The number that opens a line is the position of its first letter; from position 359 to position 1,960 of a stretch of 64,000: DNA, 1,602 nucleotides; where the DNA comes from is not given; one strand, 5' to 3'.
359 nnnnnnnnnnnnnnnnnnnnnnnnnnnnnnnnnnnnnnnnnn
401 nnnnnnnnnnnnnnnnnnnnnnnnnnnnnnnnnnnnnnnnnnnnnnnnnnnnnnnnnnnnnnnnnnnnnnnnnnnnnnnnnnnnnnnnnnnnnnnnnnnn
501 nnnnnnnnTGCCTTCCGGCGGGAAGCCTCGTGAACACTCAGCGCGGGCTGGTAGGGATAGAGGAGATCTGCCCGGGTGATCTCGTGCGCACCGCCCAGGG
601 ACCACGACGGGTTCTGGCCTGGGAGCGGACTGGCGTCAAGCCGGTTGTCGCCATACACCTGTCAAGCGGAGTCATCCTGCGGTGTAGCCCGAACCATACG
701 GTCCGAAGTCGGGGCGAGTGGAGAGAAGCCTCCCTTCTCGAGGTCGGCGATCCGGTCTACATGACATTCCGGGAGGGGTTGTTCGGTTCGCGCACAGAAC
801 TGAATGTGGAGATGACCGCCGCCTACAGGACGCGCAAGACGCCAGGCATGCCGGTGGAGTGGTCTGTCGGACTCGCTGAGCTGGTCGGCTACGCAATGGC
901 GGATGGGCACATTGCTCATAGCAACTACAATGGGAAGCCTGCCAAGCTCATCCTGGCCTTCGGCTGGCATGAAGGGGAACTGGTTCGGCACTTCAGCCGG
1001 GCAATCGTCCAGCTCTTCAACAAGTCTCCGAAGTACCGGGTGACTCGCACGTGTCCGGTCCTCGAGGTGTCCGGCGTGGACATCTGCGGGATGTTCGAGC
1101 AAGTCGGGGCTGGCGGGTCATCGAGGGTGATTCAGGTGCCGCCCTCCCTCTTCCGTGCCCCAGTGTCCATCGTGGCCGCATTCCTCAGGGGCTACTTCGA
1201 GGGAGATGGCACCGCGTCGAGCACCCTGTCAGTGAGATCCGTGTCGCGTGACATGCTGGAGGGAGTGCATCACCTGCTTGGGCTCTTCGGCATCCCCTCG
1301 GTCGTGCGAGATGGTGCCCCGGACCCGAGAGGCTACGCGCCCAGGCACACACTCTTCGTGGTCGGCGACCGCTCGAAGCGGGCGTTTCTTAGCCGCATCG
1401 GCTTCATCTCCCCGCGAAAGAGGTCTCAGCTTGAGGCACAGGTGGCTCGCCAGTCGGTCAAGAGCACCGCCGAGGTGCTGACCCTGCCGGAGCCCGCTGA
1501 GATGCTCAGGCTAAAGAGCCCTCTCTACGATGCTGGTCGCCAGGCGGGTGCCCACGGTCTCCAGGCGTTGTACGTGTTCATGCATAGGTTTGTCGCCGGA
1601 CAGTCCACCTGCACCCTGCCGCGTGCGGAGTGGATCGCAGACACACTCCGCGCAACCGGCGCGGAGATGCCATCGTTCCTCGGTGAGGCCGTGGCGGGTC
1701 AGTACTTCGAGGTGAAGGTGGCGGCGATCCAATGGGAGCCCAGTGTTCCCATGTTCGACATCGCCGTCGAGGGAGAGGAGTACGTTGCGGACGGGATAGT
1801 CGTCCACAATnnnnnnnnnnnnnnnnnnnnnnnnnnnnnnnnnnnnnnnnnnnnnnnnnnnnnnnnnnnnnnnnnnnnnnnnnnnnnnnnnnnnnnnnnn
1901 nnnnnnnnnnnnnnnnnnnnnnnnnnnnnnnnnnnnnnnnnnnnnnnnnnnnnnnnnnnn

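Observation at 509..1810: Full-length homing-endonuclease intein inside chromosomal DNA polymerase I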

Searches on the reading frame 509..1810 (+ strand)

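Call 4: search_protein_families(library=pfam, proteins=[window:509-1810:+], max_evalue=0.01)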
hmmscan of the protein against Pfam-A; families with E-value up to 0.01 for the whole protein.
window:509-1810:+ (434 aa): 3 families
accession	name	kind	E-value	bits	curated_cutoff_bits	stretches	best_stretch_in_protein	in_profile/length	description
PF14528.11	LAGLIDADG_3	-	2.9e-15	56.7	22.5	1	221-298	2-82/82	LAGLIDADG-like domain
PF14890.11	Intein_splicing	-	1.5e-05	25.3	35.8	1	38-434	41-155/155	Intein splicing domain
PF13403.11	Hint_2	-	4e-05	24.5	28.4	1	1-38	2-39/147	Hint domain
